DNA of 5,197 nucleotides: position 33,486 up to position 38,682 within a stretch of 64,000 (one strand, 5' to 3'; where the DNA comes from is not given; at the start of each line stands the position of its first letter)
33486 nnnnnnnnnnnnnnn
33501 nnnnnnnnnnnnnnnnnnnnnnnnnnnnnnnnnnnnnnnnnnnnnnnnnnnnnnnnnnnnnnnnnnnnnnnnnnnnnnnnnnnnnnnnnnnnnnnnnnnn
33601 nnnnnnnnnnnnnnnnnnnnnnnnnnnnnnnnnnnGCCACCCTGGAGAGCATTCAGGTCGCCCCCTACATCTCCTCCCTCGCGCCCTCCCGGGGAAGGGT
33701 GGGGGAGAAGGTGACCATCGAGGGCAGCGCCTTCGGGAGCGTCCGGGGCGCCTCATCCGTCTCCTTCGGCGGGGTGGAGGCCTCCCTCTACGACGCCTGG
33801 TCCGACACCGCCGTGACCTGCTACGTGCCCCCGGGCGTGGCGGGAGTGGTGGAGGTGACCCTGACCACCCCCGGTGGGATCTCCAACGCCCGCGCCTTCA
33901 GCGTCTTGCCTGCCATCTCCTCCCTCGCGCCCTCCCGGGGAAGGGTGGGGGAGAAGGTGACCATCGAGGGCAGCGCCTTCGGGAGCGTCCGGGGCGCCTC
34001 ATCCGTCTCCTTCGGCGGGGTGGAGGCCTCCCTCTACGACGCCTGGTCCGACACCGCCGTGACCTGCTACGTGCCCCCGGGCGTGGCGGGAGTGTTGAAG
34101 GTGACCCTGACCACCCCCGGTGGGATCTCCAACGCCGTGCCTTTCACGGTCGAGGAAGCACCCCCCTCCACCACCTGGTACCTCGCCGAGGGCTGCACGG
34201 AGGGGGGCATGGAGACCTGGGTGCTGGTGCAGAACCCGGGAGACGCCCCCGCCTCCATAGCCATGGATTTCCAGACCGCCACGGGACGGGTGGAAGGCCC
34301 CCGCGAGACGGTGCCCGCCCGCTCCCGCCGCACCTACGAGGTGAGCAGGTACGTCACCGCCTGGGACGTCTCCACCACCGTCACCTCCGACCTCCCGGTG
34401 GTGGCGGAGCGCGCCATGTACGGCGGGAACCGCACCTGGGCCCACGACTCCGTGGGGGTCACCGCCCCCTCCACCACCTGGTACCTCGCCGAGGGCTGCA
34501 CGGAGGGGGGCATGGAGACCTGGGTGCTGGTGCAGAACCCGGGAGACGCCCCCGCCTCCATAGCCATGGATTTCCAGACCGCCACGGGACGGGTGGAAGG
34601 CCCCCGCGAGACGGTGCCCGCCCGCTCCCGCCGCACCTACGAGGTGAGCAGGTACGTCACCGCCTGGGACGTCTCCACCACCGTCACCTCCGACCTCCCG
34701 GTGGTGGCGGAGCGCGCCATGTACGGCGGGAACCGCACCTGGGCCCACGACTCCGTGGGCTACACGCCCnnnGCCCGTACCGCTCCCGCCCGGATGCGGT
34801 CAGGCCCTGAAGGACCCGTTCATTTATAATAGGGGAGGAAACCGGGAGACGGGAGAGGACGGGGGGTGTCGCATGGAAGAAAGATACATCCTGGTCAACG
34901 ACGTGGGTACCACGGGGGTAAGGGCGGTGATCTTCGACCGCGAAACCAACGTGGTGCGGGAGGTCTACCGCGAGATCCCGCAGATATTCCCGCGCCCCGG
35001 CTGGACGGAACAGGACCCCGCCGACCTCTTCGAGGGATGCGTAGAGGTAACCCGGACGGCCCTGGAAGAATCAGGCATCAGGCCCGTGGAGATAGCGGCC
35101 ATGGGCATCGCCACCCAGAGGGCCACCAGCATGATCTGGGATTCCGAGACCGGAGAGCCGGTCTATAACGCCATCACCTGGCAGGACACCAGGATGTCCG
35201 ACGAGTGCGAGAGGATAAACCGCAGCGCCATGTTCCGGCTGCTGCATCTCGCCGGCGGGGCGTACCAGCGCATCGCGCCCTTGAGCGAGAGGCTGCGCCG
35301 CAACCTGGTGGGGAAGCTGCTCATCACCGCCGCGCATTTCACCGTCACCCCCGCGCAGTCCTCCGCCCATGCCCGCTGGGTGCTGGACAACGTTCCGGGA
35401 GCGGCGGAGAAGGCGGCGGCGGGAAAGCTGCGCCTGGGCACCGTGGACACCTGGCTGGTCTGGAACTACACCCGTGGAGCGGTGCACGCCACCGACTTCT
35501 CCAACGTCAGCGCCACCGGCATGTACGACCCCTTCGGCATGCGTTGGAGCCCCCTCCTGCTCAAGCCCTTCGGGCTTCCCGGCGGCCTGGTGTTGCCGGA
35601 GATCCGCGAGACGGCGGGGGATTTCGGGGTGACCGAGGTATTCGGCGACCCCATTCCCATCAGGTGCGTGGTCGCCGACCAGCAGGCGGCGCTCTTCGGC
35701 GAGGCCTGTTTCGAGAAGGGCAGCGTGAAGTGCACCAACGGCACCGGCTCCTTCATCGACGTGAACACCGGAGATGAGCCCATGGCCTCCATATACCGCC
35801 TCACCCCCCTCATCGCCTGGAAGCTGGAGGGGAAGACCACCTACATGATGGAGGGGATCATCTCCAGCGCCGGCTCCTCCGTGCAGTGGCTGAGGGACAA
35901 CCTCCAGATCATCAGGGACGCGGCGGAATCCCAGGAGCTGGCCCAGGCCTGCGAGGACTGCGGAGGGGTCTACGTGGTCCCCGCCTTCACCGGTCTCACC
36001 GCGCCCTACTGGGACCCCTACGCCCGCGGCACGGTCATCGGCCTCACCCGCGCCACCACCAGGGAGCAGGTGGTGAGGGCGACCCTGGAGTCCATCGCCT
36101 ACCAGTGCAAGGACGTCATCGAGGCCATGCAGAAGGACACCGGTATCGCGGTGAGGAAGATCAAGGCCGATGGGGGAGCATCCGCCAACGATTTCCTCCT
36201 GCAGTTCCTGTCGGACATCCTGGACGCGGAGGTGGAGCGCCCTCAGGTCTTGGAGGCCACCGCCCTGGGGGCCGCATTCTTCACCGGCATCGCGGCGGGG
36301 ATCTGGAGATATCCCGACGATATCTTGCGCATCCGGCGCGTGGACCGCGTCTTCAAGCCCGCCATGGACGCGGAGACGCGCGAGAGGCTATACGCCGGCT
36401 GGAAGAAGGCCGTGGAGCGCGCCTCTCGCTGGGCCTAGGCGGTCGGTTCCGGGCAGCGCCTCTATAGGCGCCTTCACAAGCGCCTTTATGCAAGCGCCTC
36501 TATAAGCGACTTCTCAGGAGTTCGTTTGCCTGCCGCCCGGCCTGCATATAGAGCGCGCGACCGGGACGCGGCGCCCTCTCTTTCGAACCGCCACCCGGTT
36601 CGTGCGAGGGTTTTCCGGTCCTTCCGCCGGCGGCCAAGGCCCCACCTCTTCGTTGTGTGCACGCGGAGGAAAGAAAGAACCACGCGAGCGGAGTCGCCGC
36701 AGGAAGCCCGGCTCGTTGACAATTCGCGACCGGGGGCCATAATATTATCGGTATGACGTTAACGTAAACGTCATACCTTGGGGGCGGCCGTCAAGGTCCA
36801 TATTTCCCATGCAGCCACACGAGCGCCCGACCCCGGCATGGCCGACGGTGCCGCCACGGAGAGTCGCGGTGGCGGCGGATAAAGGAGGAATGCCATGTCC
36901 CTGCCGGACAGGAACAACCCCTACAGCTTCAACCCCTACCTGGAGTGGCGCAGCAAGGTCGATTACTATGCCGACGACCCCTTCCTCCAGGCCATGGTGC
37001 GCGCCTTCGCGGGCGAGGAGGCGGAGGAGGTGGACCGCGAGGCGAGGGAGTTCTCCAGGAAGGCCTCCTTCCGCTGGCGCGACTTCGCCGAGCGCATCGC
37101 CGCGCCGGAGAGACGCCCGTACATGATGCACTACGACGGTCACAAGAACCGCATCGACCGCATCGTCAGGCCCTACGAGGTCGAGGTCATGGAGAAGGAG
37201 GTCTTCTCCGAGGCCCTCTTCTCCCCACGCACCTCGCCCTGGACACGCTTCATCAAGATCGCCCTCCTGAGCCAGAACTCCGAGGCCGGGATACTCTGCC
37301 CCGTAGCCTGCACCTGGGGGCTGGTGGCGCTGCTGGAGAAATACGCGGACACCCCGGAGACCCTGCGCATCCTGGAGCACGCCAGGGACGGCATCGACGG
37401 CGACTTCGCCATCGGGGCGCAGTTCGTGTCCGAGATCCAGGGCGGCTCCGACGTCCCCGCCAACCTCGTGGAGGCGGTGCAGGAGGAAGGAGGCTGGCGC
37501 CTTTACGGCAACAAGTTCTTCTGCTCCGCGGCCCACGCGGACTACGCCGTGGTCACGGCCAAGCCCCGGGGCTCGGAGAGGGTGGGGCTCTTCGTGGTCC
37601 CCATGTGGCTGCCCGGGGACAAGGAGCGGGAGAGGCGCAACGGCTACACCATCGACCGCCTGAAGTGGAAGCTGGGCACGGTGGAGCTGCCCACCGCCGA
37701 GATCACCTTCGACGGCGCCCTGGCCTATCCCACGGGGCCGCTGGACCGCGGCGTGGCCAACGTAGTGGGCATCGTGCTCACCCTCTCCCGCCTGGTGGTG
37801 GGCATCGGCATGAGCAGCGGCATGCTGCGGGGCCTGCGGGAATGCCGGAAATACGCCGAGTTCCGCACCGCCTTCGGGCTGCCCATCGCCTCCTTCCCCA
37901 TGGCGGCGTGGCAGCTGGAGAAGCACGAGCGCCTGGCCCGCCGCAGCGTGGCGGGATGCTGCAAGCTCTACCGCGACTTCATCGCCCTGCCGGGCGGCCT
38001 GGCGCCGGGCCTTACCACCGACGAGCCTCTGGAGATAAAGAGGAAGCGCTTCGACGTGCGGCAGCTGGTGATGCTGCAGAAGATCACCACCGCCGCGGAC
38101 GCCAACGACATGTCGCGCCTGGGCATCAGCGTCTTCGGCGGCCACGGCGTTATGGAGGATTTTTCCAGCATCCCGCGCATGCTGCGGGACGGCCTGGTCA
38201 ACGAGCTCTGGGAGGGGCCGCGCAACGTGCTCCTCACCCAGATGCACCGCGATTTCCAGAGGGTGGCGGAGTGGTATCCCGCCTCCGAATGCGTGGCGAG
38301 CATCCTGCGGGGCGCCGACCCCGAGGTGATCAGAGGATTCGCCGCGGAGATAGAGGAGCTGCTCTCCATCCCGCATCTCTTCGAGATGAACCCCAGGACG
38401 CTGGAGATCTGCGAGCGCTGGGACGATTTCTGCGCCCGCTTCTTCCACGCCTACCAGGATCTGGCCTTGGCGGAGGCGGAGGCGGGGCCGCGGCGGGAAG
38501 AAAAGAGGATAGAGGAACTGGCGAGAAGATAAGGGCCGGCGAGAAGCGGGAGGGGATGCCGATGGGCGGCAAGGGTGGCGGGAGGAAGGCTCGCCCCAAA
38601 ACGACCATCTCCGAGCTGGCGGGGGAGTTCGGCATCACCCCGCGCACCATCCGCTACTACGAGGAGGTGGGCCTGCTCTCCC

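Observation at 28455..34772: A shared ~95-aa 'FAEG' repeat module on three different secreted enzymes, plus perfect intragenic tandem duplications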

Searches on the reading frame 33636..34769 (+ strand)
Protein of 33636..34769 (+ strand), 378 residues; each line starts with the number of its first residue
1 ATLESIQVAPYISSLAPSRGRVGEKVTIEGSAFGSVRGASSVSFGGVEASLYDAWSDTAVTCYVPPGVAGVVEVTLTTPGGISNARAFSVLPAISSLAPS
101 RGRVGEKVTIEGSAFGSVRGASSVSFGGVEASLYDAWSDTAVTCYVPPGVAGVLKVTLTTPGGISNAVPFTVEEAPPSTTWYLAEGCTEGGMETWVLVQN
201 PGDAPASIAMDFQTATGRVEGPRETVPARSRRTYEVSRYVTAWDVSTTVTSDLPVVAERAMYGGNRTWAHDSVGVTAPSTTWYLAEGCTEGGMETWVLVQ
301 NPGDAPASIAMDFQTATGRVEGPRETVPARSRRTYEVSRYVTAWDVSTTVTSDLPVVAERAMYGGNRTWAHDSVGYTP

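Call 27: find_homologous_proteins(query=window:33636-34769:+, max_evalue=0.00001)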
Query window:33636-34769:+ (378 aa): 828 proteins with E <= 0.00001 among 8000 candidates; the best 120 are listed.
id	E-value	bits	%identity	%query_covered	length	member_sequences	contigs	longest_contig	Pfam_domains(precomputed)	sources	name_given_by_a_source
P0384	4.4e-266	900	62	53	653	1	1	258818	PF18986.6,PF01520.24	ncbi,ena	-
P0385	2.1e-191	654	45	75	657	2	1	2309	PF18986.6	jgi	-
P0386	4.0e-183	627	53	52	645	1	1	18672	PF01833.31,PF18986.6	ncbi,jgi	jgi:hypothetical protein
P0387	1.8e-179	615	55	54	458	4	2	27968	PF18986.6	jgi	jgi:hypothetical protein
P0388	7.8e-178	609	51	97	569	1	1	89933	PF27168.1,PF01833.31,PF18986.6,PF24156.3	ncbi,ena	-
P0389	1.6e-177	608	57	52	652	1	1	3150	PF01833.31,PF18986.6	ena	-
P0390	1.0e-176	606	58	52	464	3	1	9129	PF18986.6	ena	-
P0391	6.8e-176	603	55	52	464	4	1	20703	PF19344.5,PF18986.6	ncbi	ncbi:MAG TPA: DUF5719 family protein [Candidatus Anoxymicrobiaceae bacterium]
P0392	3.2e-174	597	58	52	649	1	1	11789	PF01833.31,PF18986.6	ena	-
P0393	4.6e-172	590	59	53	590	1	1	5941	PF18986.6,PF18998.7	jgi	jgi:hypothetical protein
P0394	5.8e-172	590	54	50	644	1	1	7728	PF01833.31,PF18986.6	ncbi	ncbi:MAG: IPT/TIG domain-containing protein [Candidatus Geothermincolia bacterium]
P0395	3.2e-171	587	59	53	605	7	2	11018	PF00924.25,PF01551.30,PF14545.14,PF18986.6,PF07100.17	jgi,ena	jgi:murein DD-endopeptidase MepM/ murein hydrolase activator NlpD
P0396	1.8e-170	585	48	91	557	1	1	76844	PF01833.31,PF18986.6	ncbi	-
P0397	4.8e-168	577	56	55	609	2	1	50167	PF18986.6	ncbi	-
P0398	1.8e-162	559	55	53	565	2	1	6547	PF18986.6,PF14870.13,PF24053.2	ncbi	-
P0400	1.7e-160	552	76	85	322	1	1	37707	PF01833.31,PF18986.6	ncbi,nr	ncbi:MAG: IPT/TIG domain-containing protein, partial [Actinobacteria bacterium]|nr:IPT/TIG domain-co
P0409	9.1e-138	477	49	58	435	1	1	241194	PF18986.6,PF24053.2,PF24156.3,PF20091.6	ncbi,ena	-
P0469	8.1e-110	385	60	49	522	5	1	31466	PF18986.6,PF01520.24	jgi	-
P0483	8.6e-106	372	44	49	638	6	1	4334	PF18986.6,PF01520.24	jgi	-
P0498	4.5e-101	357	49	53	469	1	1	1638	PF18986.6,PF07732.22,PF00082.28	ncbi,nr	ncbi:MAG: S8 family serine peptidase, partial [Actinobacteria bacterium]|nr:S8 family serine peptida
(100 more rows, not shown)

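Call 32: find_encoding_contigs(protein=P0400, flank=8000, max_places=3)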
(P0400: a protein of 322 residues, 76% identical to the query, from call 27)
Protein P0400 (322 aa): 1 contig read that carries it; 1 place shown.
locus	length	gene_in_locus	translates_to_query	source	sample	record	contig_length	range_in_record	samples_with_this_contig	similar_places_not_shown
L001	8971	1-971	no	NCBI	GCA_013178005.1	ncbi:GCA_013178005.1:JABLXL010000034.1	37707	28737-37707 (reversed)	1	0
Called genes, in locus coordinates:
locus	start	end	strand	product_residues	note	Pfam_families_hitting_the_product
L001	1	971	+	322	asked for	PF01833:TIG, PF18986:DUF5719 (weak)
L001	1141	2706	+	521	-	PF00370:FGGY_N, PF02782:FGGY_C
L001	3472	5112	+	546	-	PF02770:Acyl-CoA_dh_M, PF00441:Acyl-CoA_dh_1 (weak)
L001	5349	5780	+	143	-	PF00376:MerR, PF13411:MerR_1, PF09278:MerR-DNA-bind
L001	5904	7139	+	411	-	PF02771:Acyl-CoA_dh_N, PF02770:Acyl-CoA_dh_M, PF22924:ACOX_C_alpha1 (faint), PF00441:Acyl-CoA_dh_1, PF08028:Acyl-CoA_dh_2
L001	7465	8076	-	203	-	PF00440:TetR_N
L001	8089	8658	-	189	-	PF00440:TetR_N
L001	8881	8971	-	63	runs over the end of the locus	-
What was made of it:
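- The ortholog's contig breaks inside the TIG repeat (call 32).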

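Call 50: list_cluster_members(proteins=[P0384, P0409, P0263, P0469, P0483, P0498, P0122, P0130, P0132, P0156])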
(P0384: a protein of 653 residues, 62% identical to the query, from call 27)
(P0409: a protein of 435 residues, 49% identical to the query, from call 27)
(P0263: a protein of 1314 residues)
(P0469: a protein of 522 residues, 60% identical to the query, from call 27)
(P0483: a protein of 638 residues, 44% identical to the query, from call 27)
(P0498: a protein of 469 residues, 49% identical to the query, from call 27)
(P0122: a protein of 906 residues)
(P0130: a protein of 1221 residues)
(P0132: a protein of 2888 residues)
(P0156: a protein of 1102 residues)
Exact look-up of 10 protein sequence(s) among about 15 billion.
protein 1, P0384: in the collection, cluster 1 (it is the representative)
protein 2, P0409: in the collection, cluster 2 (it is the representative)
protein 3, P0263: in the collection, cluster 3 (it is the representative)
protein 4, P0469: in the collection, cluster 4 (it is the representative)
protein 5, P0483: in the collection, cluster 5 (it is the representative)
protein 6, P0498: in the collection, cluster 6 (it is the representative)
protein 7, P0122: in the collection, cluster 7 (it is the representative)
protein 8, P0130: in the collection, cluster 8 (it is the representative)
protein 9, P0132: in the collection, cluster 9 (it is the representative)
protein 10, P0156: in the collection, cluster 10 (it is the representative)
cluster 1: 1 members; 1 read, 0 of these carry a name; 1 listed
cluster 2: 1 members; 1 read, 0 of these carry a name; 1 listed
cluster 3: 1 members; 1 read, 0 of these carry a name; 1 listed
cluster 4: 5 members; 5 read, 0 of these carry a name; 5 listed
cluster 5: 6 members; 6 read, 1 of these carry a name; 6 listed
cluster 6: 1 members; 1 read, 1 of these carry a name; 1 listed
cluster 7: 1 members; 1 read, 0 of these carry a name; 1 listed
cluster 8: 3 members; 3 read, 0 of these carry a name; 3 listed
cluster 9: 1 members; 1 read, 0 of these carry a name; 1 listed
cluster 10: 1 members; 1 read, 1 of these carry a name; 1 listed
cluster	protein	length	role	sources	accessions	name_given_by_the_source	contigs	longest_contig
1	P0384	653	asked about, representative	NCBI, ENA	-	-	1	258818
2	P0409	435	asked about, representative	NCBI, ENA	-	-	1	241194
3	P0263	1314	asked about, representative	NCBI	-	-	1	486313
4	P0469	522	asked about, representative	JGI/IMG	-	-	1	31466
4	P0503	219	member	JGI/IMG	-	-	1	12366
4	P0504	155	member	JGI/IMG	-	-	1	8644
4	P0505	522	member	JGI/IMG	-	-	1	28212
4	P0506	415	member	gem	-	-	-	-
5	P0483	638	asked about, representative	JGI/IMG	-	-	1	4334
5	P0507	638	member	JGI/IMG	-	N-acetylmuramoyl-L-alanine amidase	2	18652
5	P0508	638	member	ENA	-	-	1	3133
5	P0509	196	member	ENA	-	-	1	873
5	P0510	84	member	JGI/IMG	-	-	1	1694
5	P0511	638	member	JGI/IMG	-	-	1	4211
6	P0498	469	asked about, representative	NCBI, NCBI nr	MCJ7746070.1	MAG: S8 family serine peptidase, partial [Actinobacteria bacterium] | S8 family serine peptidase [Actinomycetota bacterium]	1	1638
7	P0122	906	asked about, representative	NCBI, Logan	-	-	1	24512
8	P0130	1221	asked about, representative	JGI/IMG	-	-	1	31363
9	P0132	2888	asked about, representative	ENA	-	-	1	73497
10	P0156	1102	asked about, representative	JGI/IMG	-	hypothetical protein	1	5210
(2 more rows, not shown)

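Call 51: find_encoding_contigs(protein=P0409, flank=2500, max_places=2)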
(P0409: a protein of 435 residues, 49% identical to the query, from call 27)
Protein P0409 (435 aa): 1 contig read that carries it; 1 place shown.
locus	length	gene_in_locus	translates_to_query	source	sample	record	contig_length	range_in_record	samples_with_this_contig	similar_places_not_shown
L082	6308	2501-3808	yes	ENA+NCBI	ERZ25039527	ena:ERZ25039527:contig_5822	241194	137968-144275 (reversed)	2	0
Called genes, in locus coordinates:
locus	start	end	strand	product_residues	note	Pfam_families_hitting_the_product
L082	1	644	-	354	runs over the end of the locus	-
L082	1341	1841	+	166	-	-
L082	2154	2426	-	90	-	-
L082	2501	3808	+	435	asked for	PF18986:DUF5719 (weak), PF24053:DUF7356 (faint), PF24156:DUF7407 (faint), PF20091:Abhydrolase_10 (faint), PF18986:DUF5719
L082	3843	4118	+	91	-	PF19124:DUF5808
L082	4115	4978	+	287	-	PF01063:Aminotran_4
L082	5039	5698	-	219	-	PF02463:SMC_N (faint), PF00005:ABC_tran, PF13304:AAA_21 (faint)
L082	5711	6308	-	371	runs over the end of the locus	PF12704:MacB_PCD, PF02687:FtsX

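Call 52: find_encoding_contigs(protein=P0384, flank=2500, max_places=2)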
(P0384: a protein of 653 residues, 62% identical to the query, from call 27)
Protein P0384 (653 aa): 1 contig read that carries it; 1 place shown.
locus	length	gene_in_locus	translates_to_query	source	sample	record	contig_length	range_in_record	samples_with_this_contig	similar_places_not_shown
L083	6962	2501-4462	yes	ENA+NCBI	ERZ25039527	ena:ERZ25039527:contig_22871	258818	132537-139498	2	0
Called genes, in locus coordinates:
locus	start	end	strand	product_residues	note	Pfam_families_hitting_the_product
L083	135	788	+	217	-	PF00692:dUTPase, PF22769:DCD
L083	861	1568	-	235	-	PF01863:YgjP-like, PF08325:WLM (weak)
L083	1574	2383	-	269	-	PF00149:Metallophos, PF12850:Metallophos_2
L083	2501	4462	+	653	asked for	PF18986:DUF5719 (weak), PF01520:Amidase_3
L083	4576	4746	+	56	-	-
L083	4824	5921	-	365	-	PF00437:T2SSE, PF13604:AAA_30 (weak), PF25199:nSTAND_NTPase5 (faint), PF00004:AAA (faint)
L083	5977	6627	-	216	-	PF00850:Hist_deacetyl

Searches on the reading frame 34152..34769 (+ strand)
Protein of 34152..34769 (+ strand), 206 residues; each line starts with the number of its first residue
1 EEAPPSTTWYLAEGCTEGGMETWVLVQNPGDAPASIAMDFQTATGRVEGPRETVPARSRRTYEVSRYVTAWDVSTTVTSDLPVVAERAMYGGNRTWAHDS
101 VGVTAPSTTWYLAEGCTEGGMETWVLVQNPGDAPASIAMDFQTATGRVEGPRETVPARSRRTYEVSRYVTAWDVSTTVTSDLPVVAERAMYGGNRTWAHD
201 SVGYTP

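Call 69: predict_structure(alignment_id=A4)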
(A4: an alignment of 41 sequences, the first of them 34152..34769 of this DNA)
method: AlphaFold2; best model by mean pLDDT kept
length: 206 residues; sequences in the alignment: 41
mean_pLDDT: 95.9   pTM: 0.89
mean pLDDT of the five models: 95.9, 95.9, 94.8, 93.2, 93.1
residues with pLDDT >= 90: 193; 70-90: 11; 50-70: 1; < 50: 1
segments of 3 or more residues with pLDDT < 50: none
pLDDT, mean of each block of 10 residues (from residue 1): 85 95 98 99 95 98 98 98 98 93 97 95 97 98 98 97 98 98 98 92 86
secondary structure, 60 per line:
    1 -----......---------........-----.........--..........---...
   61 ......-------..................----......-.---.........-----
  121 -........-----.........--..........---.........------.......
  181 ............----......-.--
elements in order: E6-11 E21-28 E34-42 E45-54 E58-63 E74-91 E96-101 E107-115 E122-129 E135-143 E146-155 E159-164 E174-192 E197-202
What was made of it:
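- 34162..34759 (+): Tandem duplication of the ASRAH unit: 34162-34456 and 34465-34759, 295 of 295 nt identical, period 303 bp. Copy 1 ends in the normal inter-unit junction (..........). Copy 2 ends in the normal C-terminus (VGYTP-stop). AF2 dyad pLDDT 95.9, pTM 0.89 (call 69).
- The AF2 dyad has pLDDT 95.9 and pTM 0.89 (call 69).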

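Call 71: fold_search(model_id=the predicted structure, library=pdb)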
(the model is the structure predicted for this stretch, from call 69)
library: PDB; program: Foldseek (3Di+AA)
matches with E <= 10: 1118; with E <= 0.001: 34
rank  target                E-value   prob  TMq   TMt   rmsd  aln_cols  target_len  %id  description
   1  1nc7_B                1.0e-05  1.00  0.45  0.78   2.0       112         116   15  Crystal Structure of Thermotoga maritima 1070 (released 2003-07-01)
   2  1nc7_A                1.6e-05  1.00  0.45  0.78   2.0       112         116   15  Crystal Structure of Thermotoga maritima 1070 (released 2003-07-01)
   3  1nc7_D                4.0e-05  1.00  0.45  0.76   2.1       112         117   17  Crystal Structure of Thermotoga maritima 1070 (released 2003-07-01)
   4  2ii8_F                4.0e-05  1.00  0.35  0.75   2.3        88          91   23  Anabaena sensory rhodopsin transducer (released 2007-03-20)
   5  5z1a                  4.5e-05  0.90  0.23  0.09  16.6       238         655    9  The crystal structure of Bacteroides fragilis beta-glucuronidase in complex with uronic isofagomine (released 2018-12-12)
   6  3cmg                  5.4e-05  0.90  0.23  0.10  16.8       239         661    8  Crystal structure of putative beta-galactosidase from Bacteroides fragilis (released 2008-04-29)
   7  2ii8_A                5.7e-05  1.00  0.37  0.75   4.3        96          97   22  Anabaena sensory rhodopsin transducer (released 2007-03-20)
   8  2ii9_C                6.4e-05  1.00  0.35  0.73   2.4        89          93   24  Anabaena sensory rhodopsin transducer (released 2007-03-20)
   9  2ii9_D                6.8e-05  1.00  0.34  0.70   2.9        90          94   24  Anabaena sensory rhodopsin transducer (released 2007-03-20)
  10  2ii8_D                8.1e-05  1.00  0.35  0.71   3.0        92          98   24  Anabaena sensory rhodopsin transducer (released 2007-03-20)
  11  2ii8_C                8.1e-05  1.00  0.33  0.71   3.3        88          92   24  Anabaena sensory rhodopsin transducer (released 2007-03-20)
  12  2ii8_E                1.2e-04  1.00  0.36  0.75   3.9        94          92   24  Anabaena sensory rhodopsin transducer (released 2007-03-20)
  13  2iia                  1.3e-04  1.00  0.36  0.80   1.7        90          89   26  Anabaena sensory rhodopsin transducer (released 2007-03-20)
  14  2ii7_C                1.3e-04  1.00  0.36  0.64   2.9        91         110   25  Anabaena sensory rhodopsin transducer (released 2007-03-20)
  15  5t98_A                1.4e-04  0.54  0.19  0.07  17.1       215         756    9  Crystal structure of BuGH2Awt (released 2017-09-13)
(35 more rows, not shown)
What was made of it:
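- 34162..34759 (+): Foldseek 1NC7 TMt 0.78 (call 71).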

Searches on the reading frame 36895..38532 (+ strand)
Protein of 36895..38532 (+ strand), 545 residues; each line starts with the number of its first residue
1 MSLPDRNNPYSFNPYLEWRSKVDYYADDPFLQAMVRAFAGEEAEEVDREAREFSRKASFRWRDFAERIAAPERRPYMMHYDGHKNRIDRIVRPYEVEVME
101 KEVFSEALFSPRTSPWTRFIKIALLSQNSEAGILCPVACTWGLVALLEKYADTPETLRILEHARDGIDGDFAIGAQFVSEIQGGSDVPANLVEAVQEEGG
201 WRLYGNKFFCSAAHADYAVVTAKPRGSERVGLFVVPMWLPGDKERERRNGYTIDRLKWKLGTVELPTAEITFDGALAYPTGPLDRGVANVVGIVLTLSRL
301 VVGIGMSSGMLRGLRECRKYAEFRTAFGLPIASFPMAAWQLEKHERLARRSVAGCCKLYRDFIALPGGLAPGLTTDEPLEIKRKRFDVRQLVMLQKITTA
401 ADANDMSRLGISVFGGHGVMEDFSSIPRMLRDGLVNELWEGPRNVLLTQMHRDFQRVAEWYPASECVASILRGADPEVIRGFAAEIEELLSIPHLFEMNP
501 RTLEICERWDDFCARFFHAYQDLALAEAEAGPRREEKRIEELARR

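Call 58: search_protein_families(library=pfam, proteins=[window:36895-38532:+], max_evalue=0.00001)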
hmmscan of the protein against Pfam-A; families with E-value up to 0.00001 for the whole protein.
window:36895-38532:+ (545 aa): 3 families
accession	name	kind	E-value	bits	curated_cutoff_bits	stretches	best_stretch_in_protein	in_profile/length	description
PF00441.29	Acyl-CoA_dh_1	-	2.6e-12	47.6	22.4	0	390-452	86-147/150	Acyl-CoA dehydrogenase, C-terminal domain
PF02770.24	Acyl-CoA_dh_M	-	1.1e-11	45.1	33.3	1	177-274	3-96/97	Acyl-CoA dehydrogenase, middle domain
PF18158.6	AidB_N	-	6.5e-06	26.7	22.9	0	21-152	8-140/156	Adaptive response protein AidB N-terminal domain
